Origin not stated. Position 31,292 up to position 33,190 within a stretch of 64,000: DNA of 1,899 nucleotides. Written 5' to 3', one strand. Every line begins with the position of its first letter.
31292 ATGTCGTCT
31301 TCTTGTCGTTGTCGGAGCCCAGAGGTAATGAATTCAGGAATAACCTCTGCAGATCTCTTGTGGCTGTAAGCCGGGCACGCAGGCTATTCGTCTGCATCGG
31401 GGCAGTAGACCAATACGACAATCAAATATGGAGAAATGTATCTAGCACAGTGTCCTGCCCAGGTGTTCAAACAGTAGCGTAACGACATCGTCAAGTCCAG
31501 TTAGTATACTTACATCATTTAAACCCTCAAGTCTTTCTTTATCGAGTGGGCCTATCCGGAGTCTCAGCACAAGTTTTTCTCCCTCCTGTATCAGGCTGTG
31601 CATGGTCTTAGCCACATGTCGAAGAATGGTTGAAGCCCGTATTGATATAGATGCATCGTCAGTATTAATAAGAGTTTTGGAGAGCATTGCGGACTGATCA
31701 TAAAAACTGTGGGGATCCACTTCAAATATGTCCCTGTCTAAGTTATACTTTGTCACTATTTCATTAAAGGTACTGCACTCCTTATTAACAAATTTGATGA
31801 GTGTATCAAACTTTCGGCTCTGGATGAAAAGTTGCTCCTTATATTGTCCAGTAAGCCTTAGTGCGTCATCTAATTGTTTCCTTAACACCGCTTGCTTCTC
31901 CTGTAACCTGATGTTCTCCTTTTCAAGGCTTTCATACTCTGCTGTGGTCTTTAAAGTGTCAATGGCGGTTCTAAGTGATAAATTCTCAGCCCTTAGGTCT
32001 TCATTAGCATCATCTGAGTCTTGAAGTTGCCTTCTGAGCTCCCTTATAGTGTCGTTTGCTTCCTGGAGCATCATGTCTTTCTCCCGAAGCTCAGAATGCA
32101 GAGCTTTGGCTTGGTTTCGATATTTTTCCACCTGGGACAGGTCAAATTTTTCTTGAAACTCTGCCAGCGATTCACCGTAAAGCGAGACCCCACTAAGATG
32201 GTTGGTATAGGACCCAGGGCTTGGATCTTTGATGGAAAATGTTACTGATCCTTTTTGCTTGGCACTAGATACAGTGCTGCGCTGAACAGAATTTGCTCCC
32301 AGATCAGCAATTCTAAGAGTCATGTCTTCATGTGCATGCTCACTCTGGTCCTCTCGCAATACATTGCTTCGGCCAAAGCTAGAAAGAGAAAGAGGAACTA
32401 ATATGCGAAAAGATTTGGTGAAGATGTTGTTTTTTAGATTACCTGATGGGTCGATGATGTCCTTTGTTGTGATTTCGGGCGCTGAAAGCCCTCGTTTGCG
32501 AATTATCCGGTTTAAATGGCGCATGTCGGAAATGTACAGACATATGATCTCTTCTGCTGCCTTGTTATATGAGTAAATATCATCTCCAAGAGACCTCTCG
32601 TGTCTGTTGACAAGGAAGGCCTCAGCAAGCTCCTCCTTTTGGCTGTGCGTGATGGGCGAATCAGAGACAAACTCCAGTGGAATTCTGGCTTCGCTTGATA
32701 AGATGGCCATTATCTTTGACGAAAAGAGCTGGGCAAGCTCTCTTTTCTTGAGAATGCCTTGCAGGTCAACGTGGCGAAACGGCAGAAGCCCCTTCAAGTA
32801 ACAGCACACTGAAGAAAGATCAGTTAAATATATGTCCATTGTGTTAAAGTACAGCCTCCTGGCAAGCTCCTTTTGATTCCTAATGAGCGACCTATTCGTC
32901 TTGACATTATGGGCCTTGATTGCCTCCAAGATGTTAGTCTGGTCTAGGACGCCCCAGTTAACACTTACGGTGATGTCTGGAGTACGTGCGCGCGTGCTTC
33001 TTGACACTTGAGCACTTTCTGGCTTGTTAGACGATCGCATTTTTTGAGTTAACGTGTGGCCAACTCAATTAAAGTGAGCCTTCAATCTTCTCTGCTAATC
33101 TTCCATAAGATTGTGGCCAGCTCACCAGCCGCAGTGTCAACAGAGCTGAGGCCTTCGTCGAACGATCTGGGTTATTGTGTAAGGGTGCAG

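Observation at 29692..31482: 1.3-kb GC-rich ORF-poor block ending in an SF1-helicase motif V/VI remnant: a decayed gene in a very compact genome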

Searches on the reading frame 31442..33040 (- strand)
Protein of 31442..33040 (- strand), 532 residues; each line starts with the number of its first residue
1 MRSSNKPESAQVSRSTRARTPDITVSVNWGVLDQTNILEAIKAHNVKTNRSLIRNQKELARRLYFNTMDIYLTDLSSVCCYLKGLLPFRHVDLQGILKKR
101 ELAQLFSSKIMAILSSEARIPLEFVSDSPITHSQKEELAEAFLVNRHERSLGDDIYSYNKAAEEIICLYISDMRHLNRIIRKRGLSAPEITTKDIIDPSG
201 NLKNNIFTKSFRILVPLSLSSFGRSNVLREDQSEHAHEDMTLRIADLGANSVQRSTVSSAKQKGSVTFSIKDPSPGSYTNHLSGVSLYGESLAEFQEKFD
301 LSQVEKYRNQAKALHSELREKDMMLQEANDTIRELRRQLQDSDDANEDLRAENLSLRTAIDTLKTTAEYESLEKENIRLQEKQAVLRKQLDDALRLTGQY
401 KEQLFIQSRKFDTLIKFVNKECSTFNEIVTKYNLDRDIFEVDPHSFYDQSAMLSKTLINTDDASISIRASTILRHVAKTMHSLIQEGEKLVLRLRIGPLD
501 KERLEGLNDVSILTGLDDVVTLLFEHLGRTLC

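Call 7: search_protein_families(library=pfam, proteins=[window:31442-33040:-], max_evalue=0.1)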
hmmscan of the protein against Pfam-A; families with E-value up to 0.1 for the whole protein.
window:31442-33040:- (532 aa): 3 families
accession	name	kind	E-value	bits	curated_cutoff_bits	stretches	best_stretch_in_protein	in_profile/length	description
PF09730.14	BicD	-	1.5e-05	23.9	27.9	1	301-404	50-158/718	Microtubule-associated protein Bicaudal-D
PF08638.16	Med14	-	0.04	13.8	25.6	1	312-389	71-139/191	Mediator complex subunit MED14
PF13870.11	CCDC113_CCDC96_CC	-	0.075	13.2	31.6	0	299-393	74-171/177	CCDC113/CCDC96, coiled-coil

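Call 28: find_homologous_proteins(query=window:31442-33040:-, max_evalue=0.001)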
Query window:31442-33040:- (532 aa): 4 proteins with E <= 0.001 among 8000 candidates.
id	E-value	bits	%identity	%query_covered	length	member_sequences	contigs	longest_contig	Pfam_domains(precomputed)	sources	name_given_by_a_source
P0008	0.0e+0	1134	99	100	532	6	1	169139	PF09730.15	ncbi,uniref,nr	ncbi:Hypothetical protein DHA2_12074 [Giardia duodenalis]|uniref:Uncharacterized protein n=1 Tax=Gia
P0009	1.1e-278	943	83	97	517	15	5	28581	-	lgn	-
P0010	6.4e-277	937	80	100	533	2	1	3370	-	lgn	-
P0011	9.3e-270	914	78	100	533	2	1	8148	-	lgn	-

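Call 29: find_encoding_contigs(protein=P0008, flank=8000, max_places=4)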
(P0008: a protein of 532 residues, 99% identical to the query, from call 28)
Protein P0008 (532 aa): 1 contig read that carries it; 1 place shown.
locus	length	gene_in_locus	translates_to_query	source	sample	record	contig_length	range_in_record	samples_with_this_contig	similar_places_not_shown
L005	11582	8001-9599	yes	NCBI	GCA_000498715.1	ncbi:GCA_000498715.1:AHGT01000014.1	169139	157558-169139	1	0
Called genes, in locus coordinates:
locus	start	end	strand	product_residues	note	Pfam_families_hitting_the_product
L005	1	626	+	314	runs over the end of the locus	-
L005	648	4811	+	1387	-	PF00005:ABC_tran (faint), PF02463:SMC_N, PF13175:AAA_15, PF13304:AAA_21 (faint), PF13476:AAA_23, PF13555:AAA_29 (weak), PF02463:SMC_N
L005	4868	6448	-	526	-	-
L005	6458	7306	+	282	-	-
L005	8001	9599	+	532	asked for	PF09730:BicD (weak)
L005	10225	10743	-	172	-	-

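Call 30: find_encoding_contigs(protein=P0009, flank=8000, max_places=5)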
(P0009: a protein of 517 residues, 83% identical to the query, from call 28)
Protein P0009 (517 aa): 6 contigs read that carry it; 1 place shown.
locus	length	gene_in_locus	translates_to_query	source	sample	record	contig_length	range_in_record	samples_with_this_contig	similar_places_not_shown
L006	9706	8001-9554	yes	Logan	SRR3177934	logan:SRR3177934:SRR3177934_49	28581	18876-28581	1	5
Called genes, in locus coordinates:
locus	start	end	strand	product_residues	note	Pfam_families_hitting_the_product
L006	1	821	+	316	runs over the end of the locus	-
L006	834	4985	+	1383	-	PF00005:ABC_tran (faint), PF02463:SMC_N, PF13175:AAA_15, PF13191:AAA_16 (faint), PF13476:AAA_23, PF13555:AAA_29 (weak), PF02463:SMC_N, PF13304:AAA_21 (weak)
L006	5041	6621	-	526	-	-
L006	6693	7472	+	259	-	-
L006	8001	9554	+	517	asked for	-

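Call 83: search_protein_families(library=pfam, proteins=[P0051, P0050], max_evalue=0.01)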
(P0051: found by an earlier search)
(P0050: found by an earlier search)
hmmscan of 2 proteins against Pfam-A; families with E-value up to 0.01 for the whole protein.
P0051 (1431 aa): 6 families
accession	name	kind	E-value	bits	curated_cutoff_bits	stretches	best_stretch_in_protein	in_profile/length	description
PF13086.12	AAA_11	-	1.2e-09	38.8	27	1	1079-1118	215-254/257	AAA domain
PF13087.12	AAA_12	-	3.2e-08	33.8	27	1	1302-1406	104-193/195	AAA domain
PF01443.25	Viral_helicase1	-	4.6e-07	30.3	21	0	1347-1402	168-225/228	Viral superfamily 1 RNA helicase core domain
PF13245.12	AAA_19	-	1.2e-06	29.1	25.1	1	787-1116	3-131/134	AAA domain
PF13604.12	AAA_30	-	0.00018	21.8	27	0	781-888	2-64/191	AAA domain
PF13401.12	AAA_22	-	0.0086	16.8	27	0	797-815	7-25/130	AAA domain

P0050 (216 aa): 0 families
